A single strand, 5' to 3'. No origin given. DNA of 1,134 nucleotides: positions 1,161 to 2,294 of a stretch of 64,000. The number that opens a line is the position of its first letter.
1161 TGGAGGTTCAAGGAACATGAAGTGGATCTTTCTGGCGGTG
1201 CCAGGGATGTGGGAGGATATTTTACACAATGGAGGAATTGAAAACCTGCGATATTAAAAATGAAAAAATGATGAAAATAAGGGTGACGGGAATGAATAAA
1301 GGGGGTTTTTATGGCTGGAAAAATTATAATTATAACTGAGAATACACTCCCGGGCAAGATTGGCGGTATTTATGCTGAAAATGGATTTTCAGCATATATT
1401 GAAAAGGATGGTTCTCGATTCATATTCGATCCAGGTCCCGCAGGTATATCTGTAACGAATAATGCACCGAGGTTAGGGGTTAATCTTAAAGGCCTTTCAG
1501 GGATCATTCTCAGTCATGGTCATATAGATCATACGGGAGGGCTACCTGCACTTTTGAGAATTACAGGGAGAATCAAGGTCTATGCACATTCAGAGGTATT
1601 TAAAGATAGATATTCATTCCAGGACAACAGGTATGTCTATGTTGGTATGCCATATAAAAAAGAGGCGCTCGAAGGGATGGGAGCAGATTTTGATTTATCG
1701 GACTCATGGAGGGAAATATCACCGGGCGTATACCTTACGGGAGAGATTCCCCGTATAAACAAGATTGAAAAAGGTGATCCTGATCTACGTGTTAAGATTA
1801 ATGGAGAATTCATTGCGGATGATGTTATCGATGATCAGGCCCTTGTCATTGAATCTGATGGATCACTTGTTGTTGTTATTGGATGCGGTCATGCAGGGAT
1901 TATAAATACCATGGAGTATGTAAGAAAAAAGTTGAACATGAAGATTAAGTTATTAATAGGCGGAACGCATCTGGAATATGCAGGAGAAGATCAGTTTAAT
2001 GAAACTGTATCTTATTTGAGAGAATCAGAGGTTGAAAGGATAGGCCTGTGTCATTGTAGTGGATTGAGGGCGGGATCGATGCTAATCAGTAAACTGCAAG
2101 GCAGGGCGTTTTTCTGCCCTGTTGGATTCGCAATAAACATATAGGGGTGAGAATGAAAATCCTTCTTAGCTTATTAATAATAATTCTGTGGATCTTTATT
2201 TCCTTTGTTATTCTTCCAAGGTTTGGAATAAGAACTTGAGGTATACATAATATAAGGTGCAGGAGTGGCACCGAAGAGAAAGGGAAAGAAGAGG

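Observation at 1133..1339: Hidden CxxC-U-CxxC small selenoprotein missed by the ORF caller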

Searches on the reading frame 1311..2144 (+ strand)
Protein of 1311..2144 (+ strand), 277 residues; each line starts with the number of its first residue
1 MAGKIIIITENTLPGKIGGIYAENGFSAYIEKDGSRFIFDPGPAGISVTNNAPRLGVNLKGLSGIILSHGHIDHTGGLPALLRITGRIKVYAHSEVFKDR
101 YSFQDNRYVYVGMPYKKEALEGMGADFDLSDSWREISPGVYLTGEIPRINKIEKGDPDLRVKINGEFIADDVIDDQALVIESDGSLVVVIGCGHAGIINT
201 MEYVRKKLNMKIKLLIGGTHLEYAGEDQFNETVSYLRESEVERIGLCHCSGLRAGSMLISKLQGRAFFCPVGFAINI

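Call 4: search_protein_families(library=ncbifam, proteins=[window:1311-2144:+], max_evalue=1)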
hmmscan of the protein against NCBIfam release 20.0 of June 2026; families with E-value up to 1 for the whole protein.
window:1311-2144:+ (277 aa): 42 families (the best 25 are shown)
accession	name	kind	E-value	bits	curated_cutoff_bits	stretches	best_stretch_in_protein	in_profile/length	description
NF008580.0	PRK11539.1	equivalog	3.5e-06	25.7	969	1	24-113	512-605/758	ComEC family protein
TIGR02651.1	RNase_Z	equivalog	1.4e-05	24.3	292.95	1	27-84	20-74/302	ribonuclease Z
NF040644.1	blaPAM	exception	4.5e-05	22.7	615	1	49-108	83-143/287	PAM family subclass B3 metallo-beta-lactamase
NF002553.0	PRK02113.1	equivalog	5.9e-05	22.6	386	1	27-114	37-124/252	MBL fold metallo-hydrolase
NF033105.1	bla_subclass_B3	equivalog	8.2e-05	22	240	1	48-87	48-87/257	subclass B3 metallo-beta-lactamase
NF000801.0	PRK00055.1-3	equivalog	0.00014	21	252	1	27-86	22-78/307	ribonuclease Z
TIGR03675.1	arCOG00543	equivalog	0.00015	20.2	580.2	1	22-92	184-259/631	beta-CASP ribonuclease aCPSF1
TIGR03413.1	GSH_gloB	equivalog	0.00033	20.1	200.8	1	31-96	17-77/248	hydroxyacylglutathione hydrolase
NF047419.1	RNase_J1_RnjA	exception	0.00036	19.3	820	1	56-93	54-90/549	ribonuclease J1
NF012229.1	bla_class_B_core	domain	0.00059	20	100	1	48-94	41-82/139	metallo-beta-lactamase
NF041257.1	GntH_guanitoxin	equivalog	0.00091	18.2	333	1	34-83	41-89/374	guanitoxin biosynthesis MBL fold metallo-hydrolase GntH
NF000287.1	SMB1_fam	exception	0.0011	18.4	400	1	48-88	69-109/280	SMB-1 family subclass B3 metallo-beta-lactamase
NF047893.1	blaSAM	exception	0.0012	18.3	550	1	45-92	86-132/295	SAM family subclass B3 metallo-beta-lactamase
NF045584.1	cas14_MBL_CASP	equivalog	0.0012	17.2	800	1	25-91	14-80/612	type VII CRISPR-associated protein Cas14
NF000438.2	blaPOM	exception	0.0029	16.8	610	1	50-106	84-141/286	POM family subclass B3 metallo-beta-lactamase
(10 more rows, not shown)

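Call 5: search_protein_families(library=pfam, proteins=[window:1311-2144:+], max_evalue=1)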
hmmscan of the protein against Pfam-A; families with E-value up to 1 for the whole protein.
window:1311-2144:+ (277 aa): 7 families
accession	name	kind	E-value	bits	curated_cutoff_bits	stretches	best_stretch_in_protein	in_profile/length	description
PF00753.33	Lactamase_B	-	1.2e-14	55.1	22.7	1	24-197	5-144/196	Metallo-beta-lactamase superfamily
PF12706.13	Lactamase_B_2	-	8.6e-09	35.7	27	1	36-98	2-68/200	Beta-lactamase superfamily domain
PF23023.1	Anti-Pycsar_Apyc1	-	0.00043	20.3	50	1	44-80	36-72/250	Anti-Pycsar protein Apyc1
PF08901.16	DUF1847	-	0.038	14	25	1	223-263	37-77/157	Protein of unknown function (DUF1847)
PF19583.5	ODP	-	0.074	13.4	27.2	1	30-111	8-92/194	ODP family beta lactamase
PF16661.11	Lactamase_B_6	-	0.08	12.7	27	1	30-96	2-75/193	Metallo-beta-lactamase superfamily domain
PF05834.18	Lycopene_cycl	-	0.36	10.3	23.4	1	187-225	2-40/380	Lycopene cyclase protein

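Call 40: find_homologous_proteins(query=window:1311-2141:+, max_evalue=1e-40)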
Query window:1311-2141:+ (277 aa): 439 proteins with E <= 1e-40 among 2008 candidates; the best 120 are listed.
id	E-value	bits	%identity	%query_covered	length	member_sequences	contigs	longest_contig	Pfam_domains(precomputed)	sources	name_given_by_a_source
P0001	1.7e-177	607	96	100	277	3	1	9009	PF12706.14,PF00753.34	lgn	-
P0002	3.2e-149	514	79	99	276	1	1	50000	PF12706.14,PF00753.34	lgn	-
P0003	1.5e-147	509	79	99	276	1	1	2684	PF12706.14,PF00753.34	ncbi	ncbi:MAG: MBL fold metallo-hydrolase [Candidatus Aenigmatarchaeota archaeon]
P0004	1.6e-147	509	79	99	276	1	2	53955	PF12706.14,PF00753.34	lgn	-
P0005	2.0e-101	357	55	100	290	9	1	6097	PF12706.14,PF23023.2,PF00753.34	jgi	-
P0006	1.1e-93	332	52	100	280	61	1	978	PF12706.14,PF00753.34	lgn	-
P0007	6.5e-93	329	53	100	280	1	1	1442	PF12706.14,PF00753.34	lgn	-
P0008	9.1e-91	322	51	100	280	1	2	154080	PF12706.14,PF00753.34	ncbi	-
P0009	1.6e-90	322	53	100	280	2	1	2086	PF12706.14,PF00753.34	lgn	-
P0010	2.3e-90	321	50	100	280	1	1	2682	PF12706.14,PF00753.34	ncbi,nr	ncbi:MAG: MBL fold metallo-hydrolase [candidate division NC10 bacterium]|nr:MBL fold metallo-hydrola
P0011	3.6e-90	320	51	100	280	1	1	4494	PF12706.14,PF00753.34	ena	-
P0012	5.5e-90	320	52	100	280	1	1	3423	PF12706.14,PF00753.34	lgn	-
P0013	6.5e-90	320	52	100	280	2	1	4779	PF12706.14,PF00753.34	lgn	-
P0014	7.2e-90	319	51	100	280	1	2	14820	PF12706.14,PF00753.34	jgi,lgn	jgi:7,8-dihydropterin-6-yl-methyl-4-(beta-D-ribofuranosyl)aminobenzene 5'-phosphate synthase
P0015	7.3e-90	319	51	100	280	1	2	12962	PF12706.14,PF00753.34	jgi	jgi:7,8-dihydropterin-6-yl-methyl-4-(beta-D-ribofuranosyl)aminobenzene 5'-phosphate synthase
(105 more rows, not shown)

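Call 41: find_encoding_contigs(protein=P0002, flank=6000, max_places=3)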
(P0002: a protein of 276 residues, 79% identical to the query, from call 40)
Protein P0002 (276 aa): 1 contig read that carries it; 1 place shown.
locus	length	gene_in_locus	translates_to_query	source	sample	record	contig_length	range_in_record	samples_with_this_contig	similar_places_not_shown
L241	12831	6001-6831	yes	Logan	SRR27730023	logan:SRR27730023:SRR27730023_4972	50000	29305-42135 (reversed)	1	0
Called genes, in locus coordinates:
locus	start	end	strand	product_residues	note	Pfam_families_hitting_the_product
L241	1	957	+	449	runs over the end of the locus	PF02321:OEP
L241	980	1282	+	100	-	-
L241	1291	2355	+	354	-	PF06898:YqfD (weak), PF25917:BSH_RND, PF25973:BSH_CzcB, PF25984:BSH_YknX (weak), PF25954:Beta-barrel_RND_2 (weak), PF25967:RND-MFP_C (weak), PF25975:CzcB_C (weak), PF25989:YknX_C (weak)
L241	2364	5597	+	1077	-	PF00873:ACR_tran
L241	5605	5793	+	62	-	PF11127:YgaP-like_TM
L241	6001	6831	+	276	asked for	PF00753:Lactamase_B, PF12706:Lactamase_B_2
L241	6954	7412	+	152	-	PF13279:4HBT_2, PF03061:4HBT (weak)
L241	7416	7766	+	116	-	PF02635:DsrE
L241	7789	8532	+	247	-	PF09997:DUF2238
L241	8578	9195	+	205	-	PF01569:PAP2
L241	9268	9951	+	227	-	PF02568:ThiI (faint), PF06508:QueC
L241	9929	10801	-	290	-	PF02219:MTHFR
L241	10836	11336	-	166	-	PF01058:Oxidored_q6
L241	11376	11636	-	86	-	-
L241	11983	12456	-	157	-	PF13482:RNase_H_2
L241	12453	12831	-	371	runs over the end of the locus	PF08331:QueG_DUF1730, PF13237:Fer4_10 (faint), PF00037:Fer4 (faint), PF13484:Fer4_16, PF13646:HEAT_2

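Call 42: find_encoding_contigs(protein=P0004, flank=6000, max_places=3)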
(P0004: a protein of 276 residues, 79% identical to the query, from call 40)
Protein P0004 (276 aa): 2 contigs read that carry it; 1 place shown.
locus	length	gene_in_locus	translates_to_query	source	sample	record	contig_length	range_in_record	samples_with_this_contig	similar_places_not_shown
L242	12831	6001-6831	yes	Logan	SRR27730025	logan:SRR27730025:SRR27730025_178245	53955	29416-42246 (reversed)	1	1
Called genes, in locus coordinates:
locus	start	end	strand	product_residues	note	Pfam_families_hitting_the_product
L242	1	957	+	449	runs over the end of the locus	PF02321:OEP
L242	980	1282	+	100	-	-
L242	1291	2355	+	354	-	PF06898:YqfD (weak), PF25917:BSH_RND, PF25973:BSH_CzcB, PF25984:BSH_YknX (weak), PF25954:Beta-barrel_RND_2 (weak), PF25967:RND-MFP_C (weak), PF25975:CzcB_C (weak), PF25989:YknX_C (weak)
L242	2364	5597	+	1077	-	PF00873:ACR_tran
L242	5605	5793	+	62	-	PF11127:YgaP-like_TM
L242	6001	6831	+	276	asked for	PF00753:Lactamase_B, PF12706:Lactamase_B_2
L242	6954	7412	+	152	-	PF13279:4HBT_2, PF03061:4HBT (weak)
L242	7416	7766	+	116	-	PF02635:DsrE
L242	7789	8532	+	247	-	PF09997:DUF2238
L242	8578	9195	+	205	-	PF01569:PAP2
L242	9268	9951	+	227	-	PF02568:ThiI (faint), PF06508:QueC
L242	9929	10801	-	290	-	PF02219:MTHFR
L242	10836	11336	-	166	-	PF01058:Oxidored_q6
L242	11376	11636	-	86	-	-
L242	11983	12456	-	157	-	PF13482:RNase_H_2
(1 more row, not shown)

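Call 43: find_encoding_contigs(protein=P0003, flank=3000, max_places=3)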
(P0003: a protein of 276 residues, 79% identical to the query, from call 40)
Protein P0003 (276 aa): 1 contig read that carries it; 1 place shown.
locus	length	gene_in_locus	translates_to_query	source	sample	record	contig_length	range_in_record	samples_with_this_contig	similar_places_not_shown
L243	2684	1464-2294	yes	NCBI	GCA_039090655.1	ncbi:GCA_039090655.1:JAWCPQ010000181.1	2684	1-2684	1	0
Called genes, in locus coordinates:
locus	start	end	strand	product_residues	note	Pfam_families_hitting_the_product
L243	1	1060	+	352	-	PF00873:ACR_tran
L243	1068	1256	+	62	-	PF11127:YgaP-like_TM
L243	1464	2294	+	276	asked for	PF00753:Lactamase_B, PF12706:Lactamase_B_2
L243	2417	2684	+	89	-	PF13279:4HBT_2 (weak)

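Call 45: find_encoding_contigs(protein=P0005, flank=4000, max_places=3)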
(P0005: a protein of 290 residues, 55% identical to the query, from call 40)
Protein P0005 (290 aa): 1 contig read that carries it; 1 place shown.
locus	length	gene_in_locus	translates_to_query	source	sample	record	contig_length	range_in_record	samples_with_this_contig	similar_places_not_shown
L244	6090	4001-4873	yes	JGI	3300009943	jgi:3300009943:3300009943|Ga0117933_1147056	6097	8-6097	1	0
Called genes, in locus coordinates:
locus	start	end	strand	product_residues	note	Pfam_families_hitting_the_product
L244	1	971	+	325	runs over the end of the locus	?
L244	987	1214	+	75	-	PF09851:SHOCT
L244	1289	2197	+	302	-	PF01791:DeoC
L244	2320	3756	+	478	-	PF08323:Glyco_transf_5, PF13439:Glyco_transf_4, PF13579:Glyco_trans_4_4 (faint), PF00534:Glycos_transf_1, PF13692:Glyco_trans_1_4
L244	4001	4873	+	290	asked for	PF00753:Lactamase_B, PF23023:Anti-Pycsar_Apyc1 (weak), PF12706:Lactamase_B_2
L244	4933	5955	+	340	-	PF16285:DUF4931_N (faint), PF01087:GalP_UDP_transf (weak), PF16268:DUF4921 (weak), PF02744:GalP_UDP_tr_C (weak)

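Call 46: find_encoding_contigs(protein=P0001, flank=6000, max_places=3)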
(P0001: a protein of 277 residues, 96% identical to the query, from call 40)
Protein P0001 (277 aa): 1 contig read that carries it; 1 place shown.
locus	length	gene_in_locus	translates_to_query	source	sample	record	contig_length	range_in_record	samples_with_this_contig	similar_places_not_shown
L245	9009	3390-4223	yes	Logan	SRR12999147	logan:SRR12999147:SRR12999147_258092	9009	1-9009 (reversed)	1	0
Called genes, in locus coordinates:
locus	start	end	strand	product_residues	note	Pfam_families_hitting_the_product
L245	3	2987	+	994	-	?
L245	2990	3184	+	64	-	PF11127:YgaP-like_TM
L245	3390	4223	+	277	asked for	PF00753:Lactamase_B, PF12706:Lactamase_B_2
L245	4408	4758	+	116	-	PF02635:DsrE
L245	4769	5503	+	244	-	PF09997:DUF2238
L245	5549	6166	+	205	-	PF01569:PAP2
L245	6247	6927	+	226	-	PF00733:Asn_synthase, PF02568:ThiI (weak), PF06508:QueC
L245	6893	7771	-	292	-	PF02219:MTHFR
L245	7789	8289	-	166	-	PF01058:Oxidored_q6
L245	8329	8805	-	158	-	PF02915:Rubrerythrin (faint)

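Call 75: search_protein_families(library=ncbifam, proteins=[L241:2364-5597:+, L241:1291-2355:+, L241:980-1282:+, L241:6954-7412:+, L241:5605-5793:+, L241:7789-8532:+], max_evalue=0.00001)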
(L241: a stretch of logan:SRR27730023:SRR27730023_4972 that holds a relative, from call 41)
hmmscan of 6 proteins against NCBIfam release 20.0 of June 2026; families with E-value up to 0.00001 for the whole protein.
L241:2364-5597:+ (1077 aa): 11 families
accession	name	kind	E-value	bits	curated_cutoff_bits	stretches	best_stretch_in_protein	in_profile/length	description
NF033617.1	RND_permease_2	subfamily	6.9e-134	448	1250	1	25-1065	15-1007/1009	multidrug efflux RND transporter permease subunit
NF000282.2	RND_permease_1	subfamily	1.1e-109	367.8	1250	1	26-1065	16-1027/1029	multidrug efflux RND transporter permease subunit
TIGR00915.1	2A0602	subfamily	9.4e-94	315.1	940.35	1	25-1066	16-1029/1050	efflux RND transporter permease subunit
NF007905.0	PRK10614.1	equivalog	1.5e-74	251.3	1774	1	15-1068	7-1010/1025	multidrug efflux RND transporter permease subunit MdtC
NF007798.0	PRK10503.1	equivalog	4.2e-71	239.8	1584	1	12-1071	13-1027/1040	MdtB/MuxB family multidrug efflux RND transporter permease subunit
NF007133.0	PRK09579.1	equivalog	1.3e-70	238.2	1763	1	4-1068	4-1005/1017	multidrug efflux RND transporter permease subunit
TIGR00914.1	2A0601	subfamily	7.6e-69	232.5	701.45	1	28-1073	23-1043/1051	CusA/CzcA family heavy metal efflux RND transporter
NF007131.0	PRK09577.1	equivalog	5.4e-65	219.7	1768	1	25-1071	16-1027/1045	multidrug efflux RND transporter permease subunit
NF007842.1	PRK10555.1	equivalog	4e-63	213.7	1854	1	25-1064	16-1025/1036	multidrug efflux RND transporter permease AcrD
NF000037.1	RND_perm_OqxB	exception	1.8e-54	185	2200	1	25-1064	19-1033/1050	multidrug efflux RND transporter permease subunit OqxB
NF011706.2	PRK15127.1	equivalog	3.9e-46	157.5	2150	2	25-614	16-600/1049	multidrug efflux RND transporter permease subunit AcrB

L241:1291-2355:+ (354 aa): 21 families
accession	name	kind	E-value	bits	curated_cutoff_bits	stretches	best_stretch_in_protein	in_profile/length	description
TIGR01730.1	RND_mfp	subfamily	8.9e-56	189.2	94.9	1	53-353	4-308/322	efflux RND transporter periplasmic adaptor subunit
TIGR00999.1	8a0102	subfamily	7.3e-45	153.2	319.3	1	94-349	1-261/271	CzcB/NccB family metal efflux transporter periplasmic adaptor subunit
TIGR00998.1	8a0101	subfamily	2.3e-21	76.1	390.8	2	170-260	191-283/334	EmrA/EmrK family multidrug efflux transporter periplasmic adaptor subunit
NF007785.0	PRK10476.1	equivalog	1.9e-18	66.4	376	2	76-146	49-115/347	multidrug transporter subunit MdtN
NF033138.2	RND-peri-MexC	equivalog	2.8e-17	62.9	625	1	65-352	53-357/375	MexC family multidrug efflux RND transporter periplasmic adaptor subunit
NF008589.1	PRK11556.1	equivalog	3.6e-17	62.3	391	1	58-350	67-371/392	MdtA/MuxA family multidrug efflux RND transporter periplasmic adaptor subunit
TIGR02971.1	heterocyst_DevB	subfamily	6.5e-13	48.8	129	1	81-134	22-74/327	ABC exporter membrane fusion protein, DevB family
NF011715.0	PRK15136.1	equivalog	8.3e-13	47.7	563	1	61-143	47-129/390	multidrug efflux MFS transporter periplasmic adaptor subunit EmrA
NF007362.0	PRK09859.1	equivalog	1.3e-12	47.6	738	1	61-352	47-357/385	multidrug transporter subunit MdtE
TIGR01843.1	type_I_hlyD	subfamily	2.4e-12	46.6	208.65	1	86-148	54-117/422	HlyD family type I secretion periplasmic adaptor subunit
NF045904.1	RND-peri-MexE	equivalog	3.5e-12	45.9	714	1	57-213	45-201/390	multidrug efflux RND transporter periplasmic adaptor subunit MexE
NF008606.0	PRK11578.1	equivalog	1.2e-11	44.4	342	1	75-353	61-363/371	macrolide transporter subunit MacA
NF000272.2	OqxA_adapt_sub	exception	1.2e-11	44.3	835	1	60-206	52-198/391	multidrug efflux RND transporter periplasmic adaptor subunit OqxA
NF002939.0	PRK03598.1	equivalog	1.1e-10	41.2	393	1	75-129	44-98/332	secretion protein HlyD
TIGR03794.1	NHLM_micro_HlyD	equivalog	1.8e-10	40.4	156.2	1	77-137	60-119/421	NHLP bacteriocin system secretion protein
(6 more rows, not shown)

L241:980-1282:+ (100 aa): 1 family
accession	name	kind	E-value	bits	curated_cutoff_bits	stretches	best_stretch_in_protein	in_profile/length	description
NF045581.1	PG0541_fam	equivalog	1e-09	38.3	45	1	7-76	3-74/91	PG0541 family transporter-associated protein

L241:6954-7412:+ (152 aa): 4 families
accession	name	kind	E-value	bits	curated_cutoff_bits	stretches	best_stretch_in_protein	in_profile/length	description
TIGR02799.1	thio_ybgC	equivalog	4.7e-17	62.4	141.35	1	21-144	4-125/126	tol-pal system-associated acyl-CoA thioesterase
TIGR00051.1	TIGR00051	subfamily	1.3e-16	61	68.7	1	22-138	2-116/117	YbgC/FadM family acyl-CoA thioesterase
NF008065.0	PRK10800.1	equivalog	2e-13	50.6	185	1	22-141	10-127/134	tol-pal system-associated acyl-CoA thioesterase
NF047424.1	MenI_Staph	exception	4.4e-07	29.9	225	1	22-132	8-115/148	1,4-dihydroxy-2-naphthoyl-CoA hydrolase MenI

L241:5605-5793:+ (62 aa): 0 families

L241:7789-8532:+ (247 aa): 0 families
